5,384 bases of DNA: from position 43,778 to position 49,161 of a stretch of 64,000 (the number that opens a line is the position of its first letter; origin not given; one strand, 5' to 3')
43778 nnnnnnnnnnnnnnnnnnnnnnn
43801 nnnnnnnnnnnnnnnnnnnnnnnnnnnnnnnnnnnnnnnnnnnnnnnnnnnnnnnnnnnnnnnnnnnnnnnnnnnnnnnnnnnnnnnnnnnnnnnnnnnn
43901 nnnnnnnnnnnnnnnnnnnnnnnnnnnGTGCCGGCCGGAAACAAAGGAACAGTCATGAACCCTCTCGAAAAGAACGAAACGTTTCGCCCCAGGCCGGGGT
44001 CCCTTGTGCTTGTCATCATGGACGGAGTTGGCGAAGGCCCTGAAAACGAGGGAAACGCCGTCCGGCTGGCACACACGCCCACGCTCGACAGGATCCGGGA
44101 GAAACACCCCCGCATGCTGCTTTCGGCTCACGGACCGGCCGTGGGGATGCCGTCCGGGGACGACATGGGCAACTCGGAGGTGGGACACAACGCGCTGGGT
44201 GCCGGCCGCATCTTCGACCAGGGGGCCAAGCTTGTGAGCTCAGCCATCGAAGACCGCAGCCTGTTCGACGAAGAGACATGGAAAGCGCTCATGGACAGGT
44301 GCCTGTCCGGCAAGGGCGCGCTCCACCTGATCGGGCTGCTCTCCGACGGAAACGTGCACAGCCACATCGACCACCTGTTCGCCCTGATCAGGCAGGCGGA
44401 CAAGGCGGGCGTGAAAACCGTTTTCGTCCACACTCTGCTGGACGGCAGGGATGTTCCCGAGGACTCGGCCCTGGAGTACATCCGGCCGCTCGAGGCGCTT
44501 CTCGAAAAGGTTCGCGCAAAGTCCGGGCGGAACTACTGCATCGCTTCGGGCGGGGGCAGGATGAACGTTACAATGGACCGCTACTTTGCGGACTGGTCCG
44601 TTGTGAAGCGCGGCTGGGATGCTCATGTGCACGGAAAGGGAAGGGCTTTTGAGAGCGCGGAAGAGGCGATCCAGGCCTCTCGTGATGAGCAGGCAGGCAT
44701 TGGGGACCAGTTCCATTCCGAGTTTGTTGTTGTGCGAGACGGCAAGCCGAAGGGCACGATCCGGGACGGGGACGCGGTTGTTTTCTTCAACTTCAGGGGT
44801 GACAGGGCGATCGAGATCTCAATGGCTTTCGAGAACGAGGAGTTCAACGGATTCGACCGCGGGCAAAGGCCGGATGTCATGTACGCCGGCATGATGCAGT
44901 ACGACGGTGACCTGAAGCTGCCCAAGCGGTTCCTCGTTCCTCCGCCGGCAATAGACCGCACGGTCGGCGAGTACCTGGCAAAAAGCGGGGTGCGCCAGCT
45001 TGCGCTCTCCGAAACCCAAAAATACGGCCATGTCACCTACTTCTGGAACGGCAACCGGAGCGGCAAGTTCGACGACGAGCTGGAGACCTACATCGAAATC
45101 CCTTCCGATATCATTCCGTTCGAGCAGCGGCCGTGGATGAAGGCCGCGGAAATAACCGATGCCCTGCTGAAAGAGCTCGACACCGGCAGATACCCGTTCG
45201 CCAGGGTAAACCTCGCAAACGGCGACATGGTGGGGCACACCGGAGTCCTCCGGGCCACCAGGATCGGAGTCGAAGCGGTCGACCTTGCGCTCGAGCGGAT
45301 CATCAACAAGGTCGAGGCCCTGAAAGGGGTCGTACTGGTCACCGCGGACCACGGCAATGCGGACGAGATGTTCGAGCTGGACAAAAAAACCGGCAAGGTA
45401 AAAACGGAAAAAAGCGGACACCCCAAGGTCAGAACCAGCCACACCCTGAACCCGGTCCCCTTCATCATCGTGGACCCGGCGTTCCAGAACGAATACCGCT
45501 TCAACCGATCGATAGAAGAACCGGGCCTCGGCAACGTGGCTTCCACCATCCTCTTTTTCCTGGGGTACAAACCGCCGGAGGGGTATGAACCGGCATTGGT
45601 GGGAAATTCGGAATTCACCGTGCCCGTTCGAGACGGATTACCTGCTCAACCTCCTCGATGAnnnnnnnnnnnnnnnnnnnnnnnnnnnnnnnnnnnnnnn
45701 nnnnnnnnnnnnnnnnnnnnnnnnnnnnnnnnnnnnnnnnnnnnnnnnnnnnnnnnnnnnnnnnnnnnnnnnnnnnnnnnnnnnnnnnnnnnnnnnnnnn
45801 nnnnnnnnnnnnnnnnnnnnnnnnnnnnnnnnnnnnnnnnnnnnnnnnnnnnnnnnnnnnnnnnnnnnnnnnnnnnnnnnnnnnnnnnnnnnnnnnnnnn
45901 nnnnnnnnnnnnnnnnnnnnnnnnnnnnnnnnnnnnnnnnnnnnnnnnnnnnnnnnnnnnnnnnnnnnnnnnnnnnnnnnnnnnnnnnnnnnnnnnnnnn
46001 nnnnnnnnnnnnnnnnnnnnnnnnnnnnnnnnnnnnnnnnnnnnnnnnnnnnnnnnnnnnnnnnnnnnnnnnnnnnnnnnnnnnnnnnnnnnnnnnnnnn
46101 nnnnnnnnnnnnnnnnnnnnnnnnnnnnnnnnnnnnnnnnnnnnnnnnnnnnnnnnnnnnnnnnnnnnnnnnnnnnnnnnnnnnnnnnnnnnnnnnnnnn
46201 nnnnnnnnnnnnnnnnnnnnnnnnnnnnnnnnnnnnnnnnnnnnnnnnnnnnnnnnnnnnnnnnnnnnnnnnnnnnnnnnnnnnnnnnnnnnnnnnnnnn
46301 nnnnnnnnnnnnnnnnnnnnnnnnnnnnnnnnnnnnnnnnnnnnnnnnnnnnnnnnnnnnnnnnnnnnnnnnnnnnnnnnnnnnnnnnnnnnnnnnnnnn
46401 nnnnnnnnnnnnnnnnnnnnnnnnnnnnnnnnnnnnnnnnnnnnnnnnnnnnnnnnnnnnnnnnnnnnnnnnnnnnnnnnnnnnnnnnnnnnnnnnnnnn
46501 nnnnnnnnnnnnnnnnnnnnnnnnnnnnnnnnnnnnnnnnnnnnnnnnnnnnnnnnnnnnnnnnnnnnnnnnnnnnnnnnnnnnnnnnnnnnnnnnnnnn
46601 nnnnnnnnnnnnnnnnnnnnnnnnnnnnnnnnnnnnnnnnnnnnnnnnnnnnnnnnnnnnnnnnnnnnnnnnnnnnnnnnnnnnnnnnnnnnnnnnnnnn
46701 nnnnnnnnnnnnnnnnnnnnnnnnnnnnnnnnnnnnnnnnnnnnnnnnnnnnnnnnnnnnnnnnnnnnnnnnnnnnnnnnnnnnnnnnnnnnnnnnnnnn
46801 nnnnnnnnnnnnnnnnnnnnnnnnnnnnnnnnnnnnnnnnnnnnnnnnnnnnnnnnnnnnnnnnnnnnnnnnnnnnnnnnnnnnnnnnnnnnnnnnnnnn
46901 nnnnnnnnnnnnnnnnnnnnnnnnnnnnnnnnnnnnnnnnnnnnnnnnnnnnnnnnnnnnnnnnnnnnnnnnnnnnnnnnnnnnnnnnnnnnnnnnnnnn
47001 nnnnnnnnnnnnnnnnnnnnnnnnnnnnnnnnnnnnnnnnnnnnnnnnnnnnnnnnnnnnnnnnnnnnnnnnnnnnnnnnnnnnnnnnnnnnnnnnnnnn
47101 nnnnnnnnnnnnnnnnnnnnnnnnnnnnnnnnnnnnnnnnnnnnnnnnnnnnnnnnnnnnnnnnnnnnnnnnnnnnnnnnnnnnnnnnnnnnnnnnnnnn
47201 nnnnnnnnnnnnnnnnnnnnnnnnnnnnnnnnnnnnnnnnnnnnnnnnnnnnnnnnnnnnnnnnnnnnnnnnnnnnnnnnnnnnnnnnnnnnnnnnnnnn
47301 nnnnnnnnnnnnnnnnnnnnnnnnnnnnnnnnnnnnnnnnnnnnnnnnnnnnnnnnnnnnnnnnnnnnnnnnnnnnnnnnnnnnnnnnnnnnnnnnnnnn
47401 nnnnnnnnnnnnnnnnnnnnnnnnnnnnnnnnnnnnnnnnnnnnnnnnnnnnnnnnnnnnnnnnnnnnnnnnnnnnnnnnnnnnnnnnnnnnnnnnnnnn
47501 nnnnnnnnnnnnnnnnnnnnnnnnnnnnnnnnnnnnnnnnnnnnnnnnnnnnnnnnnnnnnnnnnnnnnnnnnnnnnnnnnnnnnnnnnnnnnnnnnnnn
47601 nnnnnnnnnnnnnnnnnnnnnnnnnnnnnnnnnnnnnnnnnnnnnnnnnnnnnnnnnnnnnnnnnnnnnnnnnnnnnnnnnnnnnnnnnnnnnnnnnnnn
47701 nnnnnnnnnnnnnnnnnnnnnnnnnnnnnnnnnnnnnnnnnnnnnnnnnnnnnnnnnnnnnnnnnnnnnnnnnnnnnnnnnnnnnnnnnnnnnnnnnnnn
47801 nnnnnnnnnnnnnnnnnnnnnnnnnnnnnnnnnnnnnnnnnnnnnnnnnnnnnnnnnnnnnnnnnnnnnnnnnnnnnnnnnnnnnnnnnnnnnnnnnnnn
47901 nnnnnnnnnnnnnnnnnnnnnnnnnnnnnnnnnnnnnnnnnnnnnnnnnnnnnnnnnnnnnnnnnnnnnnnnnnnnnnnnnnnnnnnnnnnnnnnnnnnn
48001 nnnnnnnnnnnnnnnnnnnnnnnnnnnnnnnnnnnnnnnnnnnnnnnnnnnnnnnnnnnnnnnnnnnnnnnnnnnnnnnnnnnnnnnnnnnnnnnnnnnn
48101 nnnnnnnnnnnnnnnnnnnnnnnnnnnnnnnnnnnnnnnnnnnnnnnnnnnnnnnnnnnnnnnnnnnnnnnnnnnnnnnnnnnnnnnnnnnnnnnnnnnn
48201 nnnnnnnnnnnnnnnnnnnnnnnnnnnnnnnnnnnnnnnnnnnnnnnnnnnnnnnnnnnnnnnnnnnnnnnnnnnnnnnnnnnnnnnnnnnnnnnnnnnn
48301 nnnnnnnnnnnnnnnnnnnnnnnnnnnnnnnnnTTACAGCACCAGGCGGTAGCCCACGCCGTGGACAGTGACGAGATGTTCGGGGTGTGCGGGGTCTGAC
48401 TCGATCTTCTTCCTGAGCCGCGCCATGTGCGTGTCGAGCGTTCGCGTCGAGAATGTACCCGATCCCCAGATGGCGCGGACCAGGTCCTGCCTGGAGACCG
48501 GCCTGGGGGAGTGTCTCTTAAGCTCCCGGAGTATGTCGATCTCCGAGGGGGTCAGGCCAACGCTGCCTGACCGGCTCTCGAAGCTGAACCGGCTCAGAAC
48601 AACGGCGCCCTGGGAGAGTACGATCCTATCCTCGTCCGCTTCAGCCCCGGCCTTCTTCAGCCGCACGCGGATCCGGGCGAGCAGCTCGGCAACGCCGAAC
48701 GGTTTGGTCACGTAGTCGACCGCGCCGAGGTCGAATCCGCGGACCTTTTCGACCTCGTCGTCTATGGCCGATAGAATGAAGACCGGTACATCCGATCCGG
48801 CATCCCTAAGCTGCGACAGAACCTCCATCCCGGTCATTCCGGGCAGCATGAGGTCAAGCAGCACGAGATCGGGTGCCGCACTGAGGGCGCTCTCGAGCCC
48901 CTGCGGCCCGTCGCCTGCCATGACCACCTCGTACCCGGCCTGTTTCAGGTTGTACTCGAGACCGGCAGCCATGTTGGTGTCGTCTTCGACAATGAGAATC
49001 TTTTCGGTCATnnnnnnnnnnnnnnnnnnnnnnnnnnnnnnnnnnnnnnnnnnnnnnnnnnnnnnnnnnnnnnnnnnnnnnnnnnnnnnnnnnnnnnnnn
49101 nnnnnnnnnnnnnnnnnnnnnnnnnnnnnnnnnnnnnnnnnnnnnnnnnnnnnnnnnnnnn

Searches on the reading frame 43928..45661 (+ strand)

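Call 17: search_protein_families(library=pfam, proteins=[window:43928-45661:+], max_evalue=0.001)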
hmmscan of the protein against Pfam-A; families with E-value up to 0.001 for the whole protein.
window:43928-45661:+ (577 aa): 2 families
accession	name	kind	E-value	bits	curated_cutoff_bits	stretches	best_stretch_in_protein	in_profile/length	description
PF01676.23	Metalloenzyme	-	2e-68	231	24.3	1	26-548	3-251/252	Metalloenzyme superfamily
PF06415.18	iPGM_N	-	2.1e-68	230.5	27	1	103-326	1-216/217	BPG-independent PGAM N-terminus (iPGM_N)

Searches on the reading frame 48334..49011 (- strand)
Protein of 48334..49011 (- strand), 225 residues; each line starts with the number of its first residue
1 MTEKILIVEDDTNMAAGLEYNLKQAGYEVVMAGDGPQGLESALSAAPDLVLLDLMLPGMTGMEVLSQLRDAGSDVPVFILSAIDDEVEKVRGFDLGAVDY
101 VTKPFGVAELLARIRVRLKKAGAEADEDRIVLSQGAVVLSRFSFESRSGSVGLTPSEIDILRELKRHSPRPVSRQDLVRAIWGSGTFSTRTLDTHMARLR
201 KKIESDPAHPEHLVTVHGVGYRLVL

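Call 59: search_protein_families(library=pfam, proteins=[window:48334-49011:-], max_evalue=0.0001)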
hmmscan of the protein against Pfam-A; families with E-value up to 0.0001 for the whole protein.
window:48334-49011:- (225 aa): 2 families
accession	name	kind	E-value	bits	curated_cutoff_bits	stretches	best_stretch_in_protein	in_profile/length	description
PF00072.30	Response_reg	-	4.6e-28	98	30.2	1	5-115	1-111/111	Response regulator receiver domain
PF00486.34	Trans_reg_C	-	1.4e-21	76.8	26.2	1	151-223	4-77/77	Transcriptional regulatory protein, C terminal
